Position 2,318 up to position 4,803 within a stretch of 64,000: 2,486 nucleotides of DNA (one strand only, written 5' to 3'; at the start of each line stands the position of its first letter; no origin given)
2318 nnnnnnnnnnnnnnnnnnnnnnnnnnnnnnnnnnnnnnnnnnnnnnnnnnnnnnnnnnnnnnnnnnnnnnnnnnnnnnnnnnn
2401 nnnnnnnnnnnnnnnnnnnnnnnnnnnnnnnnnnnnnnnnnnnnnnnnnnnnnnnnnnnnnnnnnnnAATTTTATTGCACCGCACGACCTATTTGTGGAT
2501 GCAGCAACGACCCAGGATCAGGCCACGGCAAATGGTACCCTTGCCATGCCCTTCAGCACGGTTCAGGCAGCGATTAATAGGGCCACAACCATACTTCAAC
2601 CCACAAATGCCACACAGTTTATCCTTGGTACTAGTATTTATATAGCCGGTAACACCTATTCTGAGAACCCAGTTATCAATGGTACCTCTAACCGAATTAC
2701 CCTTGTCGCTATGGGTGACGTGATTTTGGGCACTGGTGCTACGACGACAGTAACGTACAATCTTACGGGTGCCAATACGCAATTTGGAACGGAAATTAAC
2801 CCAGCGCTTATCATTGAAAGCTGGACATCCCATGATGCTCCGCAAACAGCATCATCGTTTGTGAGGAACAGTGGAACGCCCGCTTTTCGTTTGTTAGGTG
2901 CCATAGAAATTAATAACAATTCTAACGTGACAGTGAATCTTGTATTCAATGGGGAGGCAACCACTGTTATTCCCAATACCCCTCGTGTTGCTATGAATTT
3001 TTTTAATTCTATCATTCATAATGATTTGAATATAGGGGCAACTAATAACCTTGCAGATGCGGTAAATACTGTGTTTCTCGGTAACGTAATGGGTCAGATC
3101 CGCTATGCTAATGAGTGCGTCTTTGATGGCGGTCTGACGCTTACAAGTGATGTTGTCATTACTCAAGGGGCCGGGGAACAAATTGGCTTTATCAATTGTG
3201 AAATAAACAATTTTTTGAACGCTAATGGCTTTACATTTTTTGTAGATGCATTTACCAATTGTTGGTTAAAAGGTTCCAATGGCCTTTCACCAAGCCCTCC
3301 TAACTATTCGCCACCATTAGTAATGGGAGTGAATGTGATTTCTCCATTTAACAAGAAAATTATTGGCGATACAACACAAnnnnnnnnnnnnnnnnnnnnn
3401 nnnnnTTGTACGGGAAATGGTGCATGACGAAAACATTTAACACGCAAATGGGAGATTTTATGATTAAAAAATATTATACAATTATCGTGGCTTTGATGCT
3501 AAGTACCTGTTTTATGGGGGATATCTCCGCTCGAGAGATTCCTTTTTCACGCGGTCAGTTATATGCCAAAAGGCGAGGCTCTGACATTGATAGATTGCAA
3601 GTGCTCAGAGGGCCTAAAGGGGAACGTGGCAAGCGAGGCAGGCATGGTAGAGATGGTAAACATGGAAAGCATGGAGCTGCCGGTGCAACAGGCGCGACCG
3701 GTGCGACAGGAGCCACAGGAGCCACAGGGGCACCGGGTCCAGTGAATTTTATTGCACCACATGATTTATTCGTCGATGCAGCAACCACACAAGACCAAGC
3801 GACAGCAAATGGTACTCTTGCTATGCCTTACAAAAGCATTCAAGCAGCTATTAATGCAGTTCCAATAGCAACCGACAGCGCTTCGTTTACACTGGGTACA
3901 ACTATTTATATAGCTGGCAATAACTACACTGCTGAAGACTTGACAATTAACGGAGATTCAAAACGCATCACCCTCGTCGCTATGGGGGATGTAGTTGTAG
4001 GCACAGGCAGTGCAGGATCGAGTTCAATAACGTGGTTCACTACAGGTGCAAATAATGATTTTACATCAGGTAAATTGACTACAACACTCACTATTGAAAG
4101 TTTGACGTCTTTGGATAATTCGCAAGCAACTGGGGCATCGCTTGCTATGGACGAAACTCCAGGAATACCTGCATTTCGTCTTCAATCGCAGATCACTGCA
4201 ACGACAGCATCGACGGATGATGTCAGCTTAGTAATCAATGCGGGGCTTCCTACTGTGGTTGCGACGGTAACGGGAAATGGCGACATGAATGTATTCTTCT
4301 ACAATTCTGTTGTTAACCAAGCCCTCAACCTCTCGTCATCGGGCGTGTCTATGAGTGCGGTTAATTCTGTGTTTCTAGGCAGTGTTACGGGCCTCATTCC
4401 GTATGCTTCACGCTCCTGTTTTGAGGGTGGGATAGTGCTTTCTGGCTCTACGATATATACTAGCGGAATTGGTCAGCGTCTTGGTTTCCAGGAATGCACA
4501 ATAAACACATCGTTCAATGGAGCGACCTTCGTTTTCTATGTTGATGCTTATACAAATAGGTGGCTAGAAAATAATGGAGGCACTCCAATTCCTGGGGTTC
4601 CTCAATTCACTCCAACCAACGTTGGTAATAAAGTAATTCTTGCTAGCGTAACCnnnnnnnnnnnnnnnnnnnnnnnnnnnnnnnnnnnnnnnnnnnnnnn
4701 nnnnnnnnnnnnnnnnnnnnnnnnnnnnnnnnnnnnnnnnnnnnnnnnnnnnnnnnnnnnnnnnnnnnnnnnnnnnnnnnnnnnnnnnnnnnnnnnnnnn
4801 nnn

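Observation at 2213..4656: Tandem collagen-like genes with a basic His/Lys/Arg Gly-X-Y stalk fused to a beta-helix-like head; the stalk module is shared with two distant genes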

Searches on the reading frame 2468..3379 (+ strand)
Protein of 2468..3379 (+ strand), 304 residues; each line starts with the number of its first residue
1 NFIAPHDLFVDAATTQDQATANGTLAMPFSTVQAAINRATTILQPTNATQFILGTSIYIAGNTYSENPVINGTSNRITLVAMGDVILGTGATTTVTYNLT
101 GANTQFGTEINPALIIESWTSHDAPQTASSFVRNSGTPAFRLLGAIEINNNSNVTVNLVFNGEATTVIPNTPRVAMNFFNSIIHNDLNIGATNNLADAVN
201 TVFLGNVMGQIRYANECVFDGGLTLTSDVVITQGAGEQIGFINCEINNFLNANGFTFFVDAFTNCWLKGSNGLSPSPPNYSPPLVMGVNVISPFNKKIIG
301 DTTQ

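Call 39: find_homologous_proteins(query=A4, max_evalue=0.00001)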
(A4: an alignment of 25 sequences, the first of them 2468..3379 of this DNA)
Query A4 (25 sequences) (304 aa, profile of the alignment): 5 proteins with E <= 0.00001 among 8000 candidates.
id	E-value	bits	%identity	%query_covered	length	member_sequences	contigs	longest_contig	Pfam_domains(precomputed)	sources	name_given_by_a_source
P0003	6.9e-85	303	47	89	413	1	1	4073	PF01391.24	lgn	-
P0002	1.9e-84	302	45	99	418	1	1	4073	PF01391.24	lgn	-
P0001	1.7e-83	299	100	100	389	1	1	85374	PF01391.24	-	-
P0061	1.1e-64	237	29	38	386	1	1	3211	PF01391.24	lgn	-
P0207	1.4e-8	53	39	25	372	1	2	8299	-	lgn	-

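Call 40: search_solved_structures(query=A4, max_evalue=10, show_alignments=4)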
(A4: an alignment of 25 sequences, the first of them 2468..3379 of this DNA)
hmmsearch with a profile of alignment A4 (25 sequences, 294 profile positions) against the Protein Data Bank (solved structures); distinct sequences matched with E-value up to 10: 13.
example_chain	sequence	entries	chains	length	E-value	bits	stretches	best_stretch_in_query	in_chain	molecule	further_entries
5c1e_A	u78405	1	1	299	0.0027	20.4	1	29-70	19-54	Pectinesterase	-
5c1c_A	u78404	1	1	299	0.0036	20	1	29-69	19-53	Pectinesterase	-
9mm2_A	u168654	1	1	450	0.0065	19.1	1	29-71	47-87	Putative cell wall binding repeat-containing protein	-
9rkv_M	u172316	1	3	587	0.024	17.3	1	8-38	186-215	Putative tail fiber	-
4pmh_A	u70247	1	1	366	0.027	17.1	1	18-71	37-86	Pectinesterase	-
8fqc_P1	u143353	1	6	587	0.034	16.8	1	10-37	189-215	Tail Spike protein, gp124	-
9dqf_A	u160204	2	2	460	0.042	16.5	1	200-237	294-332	Bifunctional protein GlmU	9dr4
2nsp_A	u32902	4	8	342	0.042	16.5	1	27-73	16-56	Pectinesterase A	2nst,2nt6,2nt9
2ntb_A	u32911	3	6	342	0.043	16.4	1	27-73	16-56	Pectinesterase A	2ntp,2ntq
1qjv_A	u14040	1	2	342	0.044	16.4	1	27-73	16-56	PECTIN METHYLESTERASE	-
1gq8_A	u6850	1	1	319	0.11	15.1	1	29-98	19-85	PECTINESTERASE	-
1xg2_A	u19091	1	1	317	0.19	14.3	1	29-78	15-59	Pectinesterase 1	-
8tne_A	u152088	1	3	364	1.2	11.7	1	29-69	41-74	Pectinesterase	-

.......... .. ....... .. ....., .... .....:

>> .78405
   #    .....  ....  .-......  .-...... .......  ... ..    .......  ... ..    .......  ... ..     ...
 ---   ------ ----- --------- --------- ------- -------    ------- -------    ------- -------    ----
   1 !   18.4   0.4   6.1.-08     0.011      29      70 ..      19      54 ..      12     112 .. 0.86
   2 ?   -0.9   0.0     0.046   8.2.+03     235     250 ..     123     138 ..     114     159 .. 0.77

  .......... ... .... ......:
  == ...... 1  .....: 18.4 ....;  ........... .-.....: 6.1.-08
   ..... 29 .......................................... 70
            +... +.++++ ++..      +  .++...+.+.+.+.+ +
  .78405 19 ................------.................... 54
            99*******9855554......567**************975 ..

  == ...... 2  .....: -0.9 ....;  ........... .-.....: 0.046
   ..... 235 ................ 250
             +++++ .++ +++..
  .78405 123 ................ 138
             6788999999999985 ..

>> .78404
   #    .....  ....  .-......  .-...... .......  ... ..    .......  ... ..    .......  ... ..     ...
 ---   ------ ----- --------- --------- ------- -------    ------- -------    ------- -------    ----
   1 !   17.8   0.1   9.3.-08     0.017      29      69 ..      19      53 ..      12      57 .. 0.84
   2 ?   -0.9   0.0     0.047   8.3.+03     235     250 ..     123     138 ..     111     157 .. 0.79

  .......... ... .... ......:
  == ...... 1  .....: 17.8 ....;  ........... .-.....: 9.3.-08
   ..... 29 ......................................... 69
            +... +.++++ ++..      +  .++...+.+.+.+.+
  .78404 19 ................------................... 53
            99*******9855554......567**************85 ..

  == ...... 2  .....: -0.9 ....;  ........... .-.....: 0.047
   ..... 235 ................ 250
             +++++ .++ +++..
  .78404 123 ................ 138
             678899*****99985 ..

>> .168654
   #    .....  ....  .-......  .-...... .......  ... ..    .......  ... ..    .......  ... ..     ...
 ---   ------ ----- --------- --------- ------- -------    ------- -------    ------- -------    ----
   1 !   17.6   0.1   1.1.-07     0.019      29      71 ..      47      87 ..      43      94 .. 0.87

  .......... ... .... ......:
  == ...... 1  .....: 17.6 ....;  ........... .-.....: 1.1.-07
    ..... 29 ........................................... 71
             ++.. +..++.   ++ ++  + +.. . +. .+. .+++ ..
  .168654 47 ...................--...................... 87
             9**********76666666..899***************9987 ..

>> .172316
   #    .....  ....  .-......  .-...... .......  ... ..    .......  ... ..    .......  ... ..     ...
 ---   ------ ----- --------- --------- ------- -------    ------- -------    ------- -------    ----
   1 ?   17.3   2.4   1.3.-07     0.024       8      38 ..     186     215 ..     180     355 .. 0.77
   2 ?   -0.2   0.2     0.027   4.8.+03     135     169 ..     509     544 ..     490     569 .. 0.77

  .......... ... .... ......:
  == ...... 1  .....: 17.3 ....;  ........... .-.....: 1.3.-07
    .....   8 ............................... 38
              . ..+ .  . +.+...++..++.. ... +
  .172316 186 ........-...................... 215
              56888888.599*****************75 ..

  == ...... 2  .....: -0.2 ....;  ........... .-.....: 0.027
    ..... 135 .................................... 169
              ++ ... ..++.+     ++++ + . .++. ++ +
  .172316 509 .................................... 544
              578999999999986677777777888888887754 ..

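Call 55: find_encoding_contigs(protein=P0207, flank=8000, max_places=3)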
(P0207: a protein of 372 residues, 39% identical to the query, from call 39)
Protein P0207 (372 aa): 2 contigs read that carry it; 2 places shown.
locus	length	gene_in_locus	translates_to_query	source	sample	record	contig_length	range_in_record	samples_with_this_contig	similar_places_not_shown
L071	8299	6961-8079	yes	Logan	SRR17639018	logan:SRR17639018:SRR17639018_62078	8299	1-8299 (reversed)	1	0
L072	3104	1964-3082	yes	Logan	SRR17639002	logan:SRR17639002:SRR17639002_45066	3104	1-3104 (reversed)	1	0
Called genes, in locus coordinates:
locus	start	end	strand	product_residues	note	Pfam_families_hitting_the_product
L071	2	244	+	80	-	?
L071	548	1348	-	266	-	-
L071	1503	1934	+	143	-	-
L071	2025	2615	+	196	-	-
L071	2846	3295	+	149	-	-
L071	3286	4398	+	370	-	-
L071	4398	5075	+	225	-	-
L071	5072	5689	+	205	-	-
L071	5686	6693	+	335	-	PF01471:PG_binding_1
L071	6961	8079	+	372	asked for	-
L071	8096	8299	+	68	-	?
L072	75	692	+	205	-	-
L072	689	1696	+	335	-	PF01471:PG_binding_1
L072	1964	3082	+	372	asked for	-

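Call 59: search_protein_families(library=phrogs, proteins=[L071:1503-1934:+, L071:2025-2615:+, L071:2846-3295:+, L071:3286-4398:+, L071:4398-5075:+, L071:5072-5689:+, L071:5686-6693:+, L071:6961-8079:+, L071:548-1348:-], max_evalue=0.001)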
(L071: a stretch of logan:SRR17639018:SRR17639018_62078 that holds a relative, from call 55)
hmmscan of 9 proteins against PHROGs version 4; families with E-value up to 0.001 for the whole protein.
L071:1503-1934:+ (143 aa): 0 families

L071:2025-2615:+ (196 aa): 0 families

L071:2846-3295:+ (149 aa): 0 families

L071:3286-4398:+ (370 aa): 0 families

L071:4398-5075:+ (225 aa): 0 families

L071:5072-5689:+ (205 aa): 0 families

L071:5686-6693:+ (335 aa): 7 families
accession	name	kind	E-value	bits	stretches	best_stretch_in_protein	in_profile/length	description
phrog_2649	-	lysis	1.7e-11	45.4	1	256-331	165-237/261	endolysin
phrog_1224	-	head and packaging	3.9e-10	40.5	1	278-330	9-65/438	endolysin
phrog_1493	-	lysis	2.9e-08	34.3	1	233-329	222-305/394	endolysin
phrog_1512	-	lysis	1.5e-05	26.1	1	254-330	167-243/314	endolysin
phrog_880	-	lysis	3.6e-05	24.3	1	243-330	340-432/435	endolysin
phrog_23452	-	unknown function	5.2e-05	24.4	1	292-331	84-123/135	-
phrog_17214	-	lysis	0.00021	22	1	236-332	221-315/322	endolysin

L071:6961-8079:+ (372 aa): 1 family
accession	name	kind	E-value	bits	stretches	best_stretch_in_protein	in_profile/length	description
phrog_37655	-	unknown function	0.00033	20.8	1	12-107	26-115/349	-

L071:548-1348:- (266 aa): 0 families

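Call 60: search_protein_families(library=pfam, alignment_id=A4, max_evalue=0.05)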
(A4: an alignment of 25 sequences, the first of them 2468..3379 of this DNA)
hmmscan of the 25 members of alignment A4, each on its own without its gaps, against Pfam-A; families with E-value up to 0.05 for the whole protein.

A. member 1, window:2468-3379:+ (304 aa): 0 families

B. families by the number of members that match (of 25 scanned): 5 families
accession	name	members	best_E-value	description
PF01095.25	Pectinesterase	14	8.1e-05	Pectinesterase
PF07602.17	DUF1565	3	0.0007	Protein of unknown function (DUF1565)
PF04519.19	Bactofilin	1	0.0049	Polymer-forming cytoskeletal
PF07482.16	DUF1522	1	0.0087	Domain of Unknown Function (DUF1522)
PF16140.10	DUF4848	1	0.018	Domain of unknown function (DUF4848)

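Call 61: search_protein_families(library=phrogs, alignment_id=A4, max_evalue=0.01)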
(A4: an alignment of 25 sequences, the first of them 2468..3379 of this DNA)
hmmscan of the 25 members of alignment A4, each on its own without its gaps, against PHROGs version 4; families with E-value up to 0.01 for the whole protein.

A. member 1, window:2468-3379:+ (304 aa): 0 families

B. families by the number of members that match (of 25 scanned): 4 families
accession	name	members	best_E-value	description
phrog_4577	-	23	4.6e-09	tail protein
phrog_24080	-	1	0.0048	-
phrog_22037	-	1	0.0065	tail spike protein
phrog_6758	-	1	0.0079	-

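Call 62: search_protein_families(library=phrogs, proteins=[window:2468-3379:+, P0207], max_evalue=10)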
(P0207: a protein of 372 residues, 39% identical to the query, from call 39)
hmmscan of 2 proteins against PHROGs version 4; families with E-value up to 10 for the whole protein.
window:2468-3379:+ (304 aa): 3 families
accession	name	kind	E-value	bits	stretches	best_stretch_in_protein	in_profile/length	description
phrog_4577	-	tail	0.016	15.4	1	7-76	122-183/340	tail protein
phrog_23730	-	unknown function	0.15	12.6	1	147-180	79-112/173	-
phrog_2325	-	tail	0.38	11.8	1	106-147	81-122/132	minor tail protein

P0207 (372 aa): 5 families
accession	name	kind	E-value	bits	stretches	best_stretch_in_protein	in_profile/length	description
phrog_37655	-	unknown function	0.00033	20.8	1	12-107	26-115/349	-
phrog_4577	-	tail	0.0099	16.1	1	47-97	124-175/340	tail protein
phrog_34767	-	unknown function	0.13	13.6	1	50-67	19-36/39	-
phrog_28099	-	unknown function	0.14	13.5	1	163-197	26-60/98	-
phrog_4664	-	unknown function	0.15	13.4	1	267-319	7-58/105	-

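Call 63: search_protein_families(library=pfam, proteins=[window:2468-3379:+, P0207], max_evalue=10)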
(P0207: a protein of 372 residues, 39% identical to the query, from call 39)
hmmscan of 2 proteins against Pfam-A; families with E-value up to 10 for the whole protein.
window:2468-3379:+ (304 aa): 0 families

P0207 (372 aa): 3 families
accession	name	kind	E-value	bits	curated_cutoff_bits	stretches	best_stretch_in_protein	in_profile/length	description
PF07602.17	DUF1565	-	0.098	12.4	20.3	1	54-103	3-46/257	Protein of unknown function (DUF1565)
PF12276.13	DUF3617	-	0.2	12.9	24.5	1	192-269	19-79/106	Protein of unknown function (DUF3617)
PF21962.1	DUF6924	-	0.21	12.3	24.4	1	11-83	46-109/129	Domain of unknown function (DUF6924)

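Call 71: predict_structure(alignment_id=A5)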
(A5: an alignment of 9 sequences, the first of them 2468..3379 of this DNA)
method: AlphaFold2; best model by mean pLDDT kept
length: 304 residues; sequences in the alignment: 9
mean_pLDDT: 72.9   pTM: 0.78
mean pLDDT of the five models: 72.9, 72.3, 72.1, 71.7, 71.1
residues with pLDDT >= 90: 78; 70-90: 104; 50-70: 72; < 50: 50
segments of 3 or more residues with pLDDT < 50: 121-135, 233-236, 268-281, 288-293, 300-304
pLDDT, mean of each block of 10 residues (from residue 1): 74 79 88 89 62 82 94 78 91 88 53 80 35 58 92 83 91 86 90 80 88 82 74 51 74 65 49 40 50 51 39
secondary structure, 60 per line:
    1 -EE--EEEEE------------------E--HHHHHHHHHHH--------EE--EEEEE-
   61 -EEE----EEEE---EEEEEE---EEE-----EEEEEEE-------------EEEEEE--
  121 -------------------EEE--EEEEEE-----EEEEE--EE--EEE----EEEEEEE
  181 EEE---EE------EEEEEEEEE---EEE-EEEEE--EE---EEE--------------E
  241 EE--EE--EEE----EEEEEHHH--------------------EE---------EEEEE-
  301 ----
elements in order: E6-10 H32-42 E55-59 E62-64 E69-72 E76-81 E85-87 E93-99 E113-118 E140-142 E145-150 E156-160 E167-169 E174-183 E195-203 E207-209 E211-215 E223-225 E240-242 E249-251 E256-260 E295-299

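Call 78: fold_search(model_id=the predicted structure, library=pdb)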
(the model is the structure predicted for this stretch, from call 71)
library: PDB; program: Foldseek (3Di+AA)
matches with E <= 10: 145; with E <= 0.001: 0
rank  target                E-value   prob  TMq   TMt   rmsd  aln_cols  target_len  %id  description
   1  2nsp_A                6.0e-03  0.90  0.30  0.27  14.8       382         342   11  Crystal structure of pectin methylesterase D178A mutant in complex with hexasaccharide I (released 2007-09-18)
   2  4pmh                  7.3e-03  0.87  0.28  0.25  17.7       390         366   13  The structure of rice weevil pectin methyl esterase (released 2014-11-12)
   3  8tne_A                1.1e-02  0.89  0.30  0.28  11.3       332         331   14  Crystal structure of bacterial pectin methylesterase Pme8A from rumen Butyrivibrio (released 2023-08-16)
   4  8tne_B                1.3e-02  0.96  0.31  0.28  13.3       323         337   15  Crystal structure of bacterial pectin methylesterase Pme8A from rumen Butyrivibrio (released 2023-08-16)
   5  8tne_C                1.5e-02  0.94  0.33  0.31  10.3       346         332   14  Crystal structure of bacterial pectin methylesterase Pme8A from rumen Butyrivibrio (released 2023-08-16)
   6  5c1e                  1.9e-02  0.90  0.33  0.33  13.4       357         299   11  Crystal Structure of the Pectin Methylesterase from Aspergillus niger in Penultimately Deglycosylated Form (N-acetylgluc (released 2015-07-01)
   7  1qjv_A                2.0e-02  0.92  0.32  0.30  14.2       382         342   10  Pectin methylesterase PemA from Erwinia chrysanthemi (released 2000-07-14)
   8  7v6i_A                2.7e-02  0.96  0.37  0.20  14.3       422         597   11  Crystal structure of lacto-N-biosidase BsaX from Bifidobacterium saguini, lacto-N-biose complex (released 2022-02-09)
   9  2ntb_A                3.1e-02  0.84  0.34  0.31  13.9       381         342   12  Crystal structure of pectin methylesterase in complex with hexasaccharide V (released 2007-09-18)
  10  5c1c                  3.2e-02  0.85  0.31  0.32  13.2       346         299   11  Crystal Structure of the Pectin Methylesterase from Aspergillus niger in Deglycosylated Form (released 2015-07-01)
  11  2pyh_B                4.5e-02  0.35  0.23  0.19  12.7       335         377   11  Azotobacter vinelandii Mannuronan C-5 epimerase AlgE4 A-module complexed with mannuronan trisaccharide (released 2008-05-27)
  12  3grh                  5.2e-02  0.72  0.33  0.27  13.5       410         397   10  Crystal structure of escherichia coli ybhc (released 2009-04-07)
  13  5olq_C                7.6e-02  0.38  0.23  0.17  15.3       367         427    9  Rhamnogalacturonan lyase (released 2017-11-29)
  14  9rkv_O                1.0e-01  0.69  0.29  0.17  13.1       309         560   16  Agrobacterium phage 7-7-1 tail fibers (released 2025-12-10)
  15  5olr_A                1.2e-01  0.28  0.24  0.19  15.3       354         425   11  Rhamnogalacturonan lyase (released 2017-11-29)
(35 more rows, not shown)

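Call 79: fold_search(model_id=the predicted structure, library=viral)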
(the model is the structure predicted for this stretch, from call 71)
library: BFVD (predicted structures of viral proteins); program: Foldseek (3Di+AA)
matches with E <= 10: 324; with E <= 0.001: 2
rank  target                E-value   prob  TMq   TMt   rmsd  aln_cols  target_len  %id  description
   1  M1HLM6                2.8e-05  1.00  0.51  0.28   5.6       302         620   17  (no name in the UniProt tables at hand)
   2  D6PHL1                4.6e-04  1.00  0.30  0.11  14.3       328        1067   10  (no name in the UniProt tables at hand)
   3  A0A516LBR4            1.2e-03  1.00  0.41  0.33  13.4       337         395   14  (no name in the UniProt tables at hand)
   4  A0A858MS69            1.7e-03  0.99  0.31  0.18  13.4       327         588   18  (no name in the UniProt tables at hand)
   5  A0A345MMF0            1.7e-03  0.99  0.33  0.12  13.7       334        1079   13  (no name in the UniProt tables at hand)
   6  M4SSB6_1              4.4e-03  0.98  0.30  0.14  12.7       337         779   12  Bacteriophage T7 tail fibre protein-like N-terminal domain-containing protein [Cyanophage KBS-P-1A]
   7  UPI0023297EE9         5.3e-03  0.99  0.36  0.16  11.3       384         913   12  (no name look-up for this kind of identifier)
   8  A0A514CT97            8.1e-03  0.99  0.35  0.14  12.0       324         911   14  Uncharacterized protein [Achromobacter phage Motura]
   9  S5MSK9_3              8.5e-03  0.98  0.31  0.10  12.8       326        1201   12  Tail fiber protein [Bacillus phage JL]
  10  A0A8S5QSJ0            9.9e-03  0.94  0.25  0.27  12.6       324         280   11  Xylosidase [Siphoviridae sp. ctBtS10]
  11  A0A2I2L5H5            1.2e-02  0.99  0.43  0.37  11.3       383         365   17  Hydrolase, related to pectinesterase [Orpheovirus IHUMI-LCC2]
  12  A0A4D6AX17            1.3e-02  0.93  0.32  0.18  12.8       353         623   11  (no name in the UniProt tables at hand)
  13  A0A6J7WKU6            1.9e-02  0.92  0.31  0.12  11.4       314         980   13  Carbohydrate-binding module family 5/12 [uncultured Caudovirales phage]
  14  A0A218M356            2.2e-02  0.75  0.25  0.15  12.4       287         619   11  Uncharacterized protein [Acidovorax phage ACP17]
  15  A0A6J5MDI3            3.0e-02  0.92  0.33  0.17  11.9       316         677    9  Uncharacterized protein [uncultured Caudovirales phage]
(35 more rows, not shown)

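Call 94: find_related_loci(query=P0207, collection=viral_contigs, flank=8000)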
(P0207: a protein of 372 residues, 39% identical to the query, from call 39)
Query P0207 (372 aa) in viral_contigs; peptide patterns used: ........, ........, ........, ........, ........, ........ (x = any residue, [..] = any of these).
6 stretches matched a pattern, but none encodes a relative of the query by tblastn (E <= 1e-3).

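Call 95: search_dna_similar(query=window:2468-3379:+, collection=phages, mode=protein, max_evalue=0.01, max_rows=15)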
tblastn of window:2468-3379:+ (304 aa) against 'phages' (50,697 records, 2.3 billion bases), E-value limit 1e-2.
No match.

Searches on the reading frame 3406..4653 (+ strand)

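Call 3: search_protein_families(library=pfam, proteins=[window:3406-4653:+], max_evalue=1)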
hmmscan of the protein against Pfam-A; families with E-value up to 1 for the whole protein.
window:3406-4653:+ (416 aa): 2 families
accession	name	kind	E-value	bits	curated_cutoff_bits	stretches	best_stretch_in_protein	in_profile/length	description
PF01391.23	Collagen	-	5e-08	33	27.2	1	69-111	10-52/60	Collagen triple helix repeat (20 copies)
PF15231.11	VCX_VCY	-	0.0013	20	27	1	72-114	38-80/122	Variable charge X/Y family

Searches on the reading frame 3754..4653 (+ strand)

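Call 62: search_protein_families(library=phrogs, proteins=[window:3754-4653:+], max_evalue=10)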
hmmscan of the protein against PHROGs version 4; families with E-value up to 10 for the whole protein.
window:3754-4653:+ (300 aa): 1 family
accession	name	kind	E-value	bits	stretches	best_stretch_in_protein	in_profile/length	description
phrog_4577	-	tail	0.00091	19.5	1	4-67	122-179/340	tail protein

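Call 63: search_protein_families(library=pfam, proteins=[window:3754-4653:+], max_evalue=10)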
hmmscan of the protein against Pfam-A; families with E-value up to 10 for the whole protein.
window:3754-4653:+ (300 aa): 0 families
